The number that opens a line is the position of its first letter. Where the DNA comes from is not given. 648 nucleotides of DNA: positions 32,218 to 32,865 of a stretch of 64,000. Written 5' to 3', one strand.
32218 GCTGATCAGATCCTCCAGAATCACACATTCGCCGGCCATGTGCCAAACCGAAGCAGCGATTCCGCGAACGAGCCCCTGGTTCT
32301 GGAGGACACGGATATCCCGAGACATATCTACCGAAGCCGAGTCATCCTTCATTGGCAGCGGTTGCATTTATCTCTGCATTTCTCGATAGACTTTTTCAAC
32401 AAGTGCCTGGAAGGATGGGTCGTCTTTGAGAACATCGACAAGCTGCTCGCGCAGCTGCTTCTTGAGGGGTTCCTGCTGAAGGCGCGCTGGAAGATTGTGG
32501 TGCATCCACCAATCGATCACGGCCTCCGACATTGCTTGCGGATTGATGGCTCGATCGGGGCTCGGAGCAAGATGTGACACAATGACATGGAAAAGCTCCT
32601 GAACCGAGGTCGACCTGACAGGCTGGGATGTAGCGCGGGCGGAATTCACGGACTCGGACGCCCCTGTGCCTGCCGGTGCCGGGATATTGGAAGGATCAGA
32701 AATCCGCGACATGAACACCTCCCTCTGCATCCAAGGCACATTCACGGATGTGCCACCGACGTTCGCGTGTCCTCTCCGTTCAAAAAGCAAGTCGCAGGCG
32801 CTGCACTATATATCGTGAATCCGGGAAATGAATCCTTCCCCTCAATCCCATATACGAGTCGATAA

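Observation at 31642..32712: Sigma-28 (FliA)-family sigma factor with a coupled upstream small protein (possible FlgM-like anti-sigma) at the head of the T3SS locus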

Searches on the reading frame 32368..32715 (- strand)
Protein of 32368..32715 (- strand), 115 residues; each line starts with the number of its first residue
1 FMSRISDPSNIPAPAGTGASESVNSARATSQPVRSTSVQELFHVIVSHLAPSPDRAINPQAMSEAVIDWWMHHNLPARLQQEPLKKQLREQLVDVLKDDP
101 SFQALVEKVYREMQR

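Call 5: search_protein_families(library=pfam, proteins=[window:32368-32715:-], max_evalue=0.1)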
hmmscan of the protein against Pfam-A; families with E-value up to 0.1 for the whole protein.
window:32368-32715:- (115 aa): 1 family
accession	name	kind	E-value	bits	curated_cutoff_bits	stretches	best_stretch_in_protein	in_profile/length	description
PF12551.13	PHBC_N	-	0.096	13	25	0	57-72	21-36/43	Poly-beta-hydroxybutyrate polymerase N terminal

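Call 6: search_protein_families(library=ncbifam, proteins=[window:32368-32715:-], max_evalue=0.1)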
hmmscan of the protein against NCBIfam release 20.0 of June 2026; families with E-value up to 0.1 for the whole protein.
window:32368-32715:- (115 aa): 1 family
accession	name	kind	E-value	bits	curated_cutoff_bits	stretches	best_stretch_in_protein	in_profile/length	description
TIGR04559.1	SoxH_rel_PQQ_2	hypoth_equivalog_domain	0.095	12.1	280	0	20-83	47-110/283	quinoprotein relay system zinc metallohydrolase 2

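Call 7: find_homologous_proteins(query=window:32371-32715:-, max_evalue=0.01)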
Query window:32371-32715:- (115 aa): 1 proteins with E <= 0.01 among 7 candidates.
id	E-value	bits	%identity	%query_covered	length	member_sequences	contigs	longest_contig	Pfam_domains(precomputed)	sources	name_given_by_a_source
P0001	1.5e-67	242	100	99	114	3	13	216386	-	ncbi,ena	-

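Call 15: find_homologous_proteins(query=A2, max_evalue=0.01)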
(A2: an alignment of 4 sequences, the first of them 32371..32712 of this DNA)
Query A2 (4 sequences) (114 aa, profile of the alignment): 9 proteins with E <= 0.01 among 1170 candidates.
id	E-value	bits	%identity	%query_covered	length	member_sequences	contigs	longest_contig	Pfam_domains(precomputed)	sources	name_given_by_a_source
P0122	4.2e-49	183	44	97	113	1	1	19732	-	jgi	-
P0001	2.2e-47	178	100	100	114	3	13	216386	-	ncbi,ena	-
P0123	1.4e-40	156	31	95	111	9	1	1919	-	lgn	-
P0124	5.4e-39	151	43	100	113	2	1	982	-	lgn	-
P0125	3.6e-34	135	31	87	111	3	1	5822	-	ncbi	-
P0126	6.5e-34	134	33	72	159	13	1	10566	-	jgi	jgi:hypothetical protein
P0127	2.3e-33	133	43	67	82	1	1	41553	-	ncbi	ncbi:MAG: hypothetical protein AB1714_13685 [Acidobacteriota bacterium]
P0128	3.8e-29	119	28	65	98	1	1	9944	-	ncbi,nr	ncbi:MAG: hypothetical protein NZ742_03155 [Acidobacteria bacterium]|nr:hypothetical protein [Acidob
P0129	5.6e-20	90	41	97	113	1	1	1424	-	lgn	-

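Call 25: predict_structure(alignment_id=A3)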
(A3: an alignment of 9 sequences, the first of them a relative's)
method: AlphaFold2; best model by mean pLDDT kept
length: 114 residues; sequences in the alignment: 9
mean_pLDDT: 71.1   pTM: 0.53
mean pLDDT of the five models: 71.1, 64.9, 61.7, 60.8, 60.2
residues with pLDDT >= 90: 12; 70-90: 61; 50-70: 12; < 50: 29
segments of 3 or more residues with pLDDT < 50: 1-4, 9-32
pLDDT, mean of each block of 10 residues (from residue 1): 47 41 42 65 79 75 89 78 86 91 87 78
secondary structure, 60 per line:
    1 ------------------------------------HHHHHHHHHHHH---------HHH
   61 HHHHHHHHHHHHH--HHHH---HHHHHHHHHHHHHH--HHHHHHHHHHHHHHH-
elements in order: H37-48 H58-73 H76-79 H83-96 H99-113

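Call 27: search_protein_representatives(alignment_id=A3)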
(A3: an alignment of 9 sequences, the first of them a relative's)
Query: 9 sequences, 113 profile positions. Proteins with E-value up to 0.001 (for the whole library): 10; up to 1e-10: 6; up to 1e-30: 5. The best 10 are listed.
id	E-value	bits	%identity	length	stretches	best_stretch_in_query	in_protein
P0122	2.0e-46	173.1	-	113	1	1-113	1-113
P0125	8.2e-44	164.6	-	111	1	1-108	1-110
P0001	5.4e-43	162.0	-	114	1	1-112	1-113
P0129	1.6e-40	154.0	-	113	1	1-113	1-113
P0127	3.1e-31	124.1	-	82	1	33-113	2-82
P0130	1.1e-20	90.2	-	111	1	1-108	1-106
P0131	2.9e-08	50.1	-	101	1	1-104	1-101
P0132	1.3e-05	41.6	-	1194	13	95-111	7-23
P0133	2.1e-04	37.7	-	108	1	1-108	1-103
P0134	3.6e-04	36.9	-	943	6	56-92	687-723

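Call 29: fold_search(model_id=the predicted structure, library=pdb)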
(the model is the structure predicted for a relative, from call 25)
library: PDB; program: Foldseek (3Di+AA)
matches with E <= 10: 48; with E <= 0.001: 0
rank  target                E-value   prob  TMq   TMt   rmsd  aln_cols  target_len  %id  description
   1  1myt                  1.4e+00  0.20  0.29  0.25   7.6        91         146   13  CRYSTAL STRUCTURE TO 1.74 ANGSTROMS RESOLUTION OF METMYOGLOBIN FROM YELLOWFIN TUNA (THUNNUS ALBACARES): AN EXAMPLE OF A  (released 1993-10-31)
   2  7unr_o                2.6e+00  0.09  0.23  0.27  10.2        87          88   21  Pseudomonas aeruginosa 70S ribosome initiation complex bound to compact IF2-GDP (composite structure I-A) (released 2022-06-22)
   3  2qu0_B                3.7e+00  0.16  0.26  0.21   7.1        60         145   12  Crystal structure determination of sheep methemoglobin at 2.7 Angstrom resolution (released 2008-08-05)
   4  1mnj_B                4.3e+00  0.13  0.27  0.23   6.6        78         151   15  INTERACTIONS AMONG RESIDUES CD3, E7, E10 AND E11 IN MYOGLOBINS: ATTEMPTS TO SIMULATE THE O2 AND CO BINDING PROPERTIES  (released 1995-04-20)
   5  5hu6_B                4.3e+00  0.12  0.27  0.23   8.7        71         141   14  Structure of the T. brucei haptoglobin-haemoglobin receptor bound to human haptolgobin-haemoglobin (released 2016-03-02)
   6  3hyu_B                4.3e+00  0.12  0.27  0.22   8.3        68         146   15  Crystal structure of the altitude adapted hemoglobin of guinea pig. (released 2010-06-23)
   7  3nl7_B                4.6e+00  0.12  0.27  0.22   8.6        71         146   14  Human Hemoglobin A mutant beta H63W carbonmonoxy-form (released 2010-07-14)
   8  3qjc_B                4.6e+00  0.12  0.27  0.22   8.6        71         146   14  Human Hemoglobin A Mutant Beta H63L Carbonmonoxy-Form (released 2011-02-16)
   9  1faw_B                5.1e+00  0.10  0.26  0.21   8.3        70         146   17  GRAYLAG GOOSE HEMOGLOBIN (OXY FORM) (released 2001-12-05)
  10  2m6y_MODEL_1_A        5.1e+00  0.08  0.21  0.28   8.0        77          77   16  The solution structure of the J-domain of human DnaJA1 (released 2013-06-26)
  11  3vw0_D                5.1e+00  0.07  0.21  0.15   8.5        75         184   13  Crystal Structure of The Dequalinum-bound Form of RamR (Transcriptional Regulator of TetR Family) From Salmonella Typh (released 2013-07-03)
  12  1z8u_C                5.4e+00  0.07  0.27  0.30   8.0        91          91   16  Crystal structure of oxidized alpha hemoglobin bound to AHSP (released 2005-06-14)
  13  1w0b_MODEL_1_A        5.4e+00  0.06  0.21  0.23   9.1        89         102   15  Solution structure of the human alpha-hemoglobin stabilizing protein (AHSP) P30A mutant (released 2004-06-10)
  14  6f17                  5.7e+00  0.09  0.28  0.24   6.6        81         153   17  Structure of Mb NMH H64V, V68A mutant resting state (released 2018-08-22)
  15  7l3y                  5.7e+00  0.09  0.26  0.21   6.5        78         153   14  Crystal structure of oxy-I107E CuB myoglobin (I107E L29H F43H sperm whale myoglobin; partial occupancy) (released 2021-02-03)
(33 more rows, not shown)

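Call 38: search_solved_structures(query=A3, max_evalue=10)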
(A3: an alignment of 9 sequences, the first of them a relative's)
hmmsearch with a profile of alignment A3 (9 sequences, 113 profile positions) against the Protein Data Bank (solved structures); distinct sequences matched with E-value up to 10: 5.
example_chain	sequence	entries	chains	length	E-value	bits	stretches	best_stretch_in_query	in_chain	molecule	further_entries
8fnu_A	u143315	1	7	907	0.098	16.2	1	82-111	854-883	KAP NTPase domain-containing protein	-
4lq4_A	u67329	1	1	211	0.59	13.6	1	69-106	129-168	50S ribosomal protein L1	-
1cjs_A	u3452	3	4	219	0.63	13.6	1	69-106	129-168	50S RIBOSOMAL PROTEIN L1P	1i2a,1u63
8k58_G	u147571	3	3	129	0.71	13.4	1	1-70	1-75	15 kDa RNA polymerase-binding protein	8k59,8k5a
4o8w_A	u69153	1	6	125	3.5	11.1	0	84-110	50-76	Spore germination protein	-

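Call 68: find_encoding_contigs(protein=P0001, flank=3000, max_places=6)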
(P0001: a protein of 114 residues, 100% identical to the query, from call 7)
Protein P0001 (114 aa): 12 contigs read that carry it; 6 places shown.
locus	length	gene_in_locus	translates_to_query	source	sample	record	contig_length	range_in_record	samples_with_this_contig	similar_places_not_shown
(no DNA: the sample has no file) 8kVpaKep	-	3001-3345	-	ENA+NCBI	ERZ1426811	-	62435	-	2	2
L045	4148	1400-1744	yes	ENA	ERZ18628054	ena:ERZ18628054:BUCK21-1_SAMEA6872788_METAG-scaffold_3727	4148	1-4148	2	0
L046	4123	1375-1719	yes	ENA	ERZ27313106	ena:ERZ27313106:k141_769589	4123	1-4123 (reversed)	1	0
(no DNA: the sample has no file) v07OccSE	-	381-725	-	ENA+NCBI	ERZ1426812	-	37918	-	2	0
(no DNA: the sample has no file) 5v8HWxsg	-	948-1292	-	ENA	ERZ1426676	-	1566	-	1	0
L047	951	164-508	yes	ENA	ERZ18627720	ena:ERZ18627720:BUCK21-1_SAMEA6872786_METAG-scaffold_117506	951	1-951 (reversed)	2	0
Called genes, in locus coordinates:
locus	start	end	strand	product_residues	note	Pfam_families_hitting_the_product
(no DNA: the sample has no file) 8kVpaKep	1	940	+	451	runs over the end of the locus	?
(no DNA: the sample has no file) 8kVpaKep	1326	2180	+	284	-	PF02595:Gly_kinase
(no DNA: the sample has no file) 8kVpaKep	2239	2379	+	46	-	-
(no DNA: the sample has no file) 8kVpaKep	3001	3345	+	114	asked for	-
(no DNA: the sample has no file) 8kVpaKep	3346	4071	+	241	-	PF04542:Sigma70_r2, PF07638:Sigma70_ECF (faint), PF13384:HTH_23 (faint), PF08281:Sigma70_r4_2 (weak), PF04545:Sigma70_r4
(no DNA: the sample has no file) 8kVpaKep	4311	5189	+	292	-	PF09392:T3SS_needle_F (weak)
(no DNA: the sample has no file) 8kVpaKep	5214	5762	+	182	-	PF13181:TPR_8 (faint), PF13428:TPR_14 (faint), PF23914:TPR_CcmH_CycH (faint), PF13431:TPR_17 (faint), PF00515:TPR_1 (faint), PF13414:TPR_11 (faint), PF13432:TPR_16 (weak), PF07719:TPR_2 (weak), +1 more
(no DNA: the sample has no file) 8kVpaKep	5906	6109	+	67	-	-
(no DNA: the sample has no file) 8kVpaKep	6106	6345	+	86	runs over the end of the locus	-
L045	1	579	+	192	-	?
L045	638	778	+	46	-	-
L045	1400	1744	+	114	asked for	-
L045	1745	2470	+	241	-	PF04542:Sigma70_r2, PF07638:Sigma70_ECF (faint), PF13384:HTH_23 (faint), PF08281:Sigma70_r4_2 (weak), PF04545:Sigma70_r4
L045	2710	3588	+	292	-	PF09392:T3SS_needle_F (weak)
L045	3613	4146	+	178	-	?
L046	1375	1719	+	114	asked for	-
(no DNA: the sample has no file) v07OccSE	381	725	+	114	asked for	-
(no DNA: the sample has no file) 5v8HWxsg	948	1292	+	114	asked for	-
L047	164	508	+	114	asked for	-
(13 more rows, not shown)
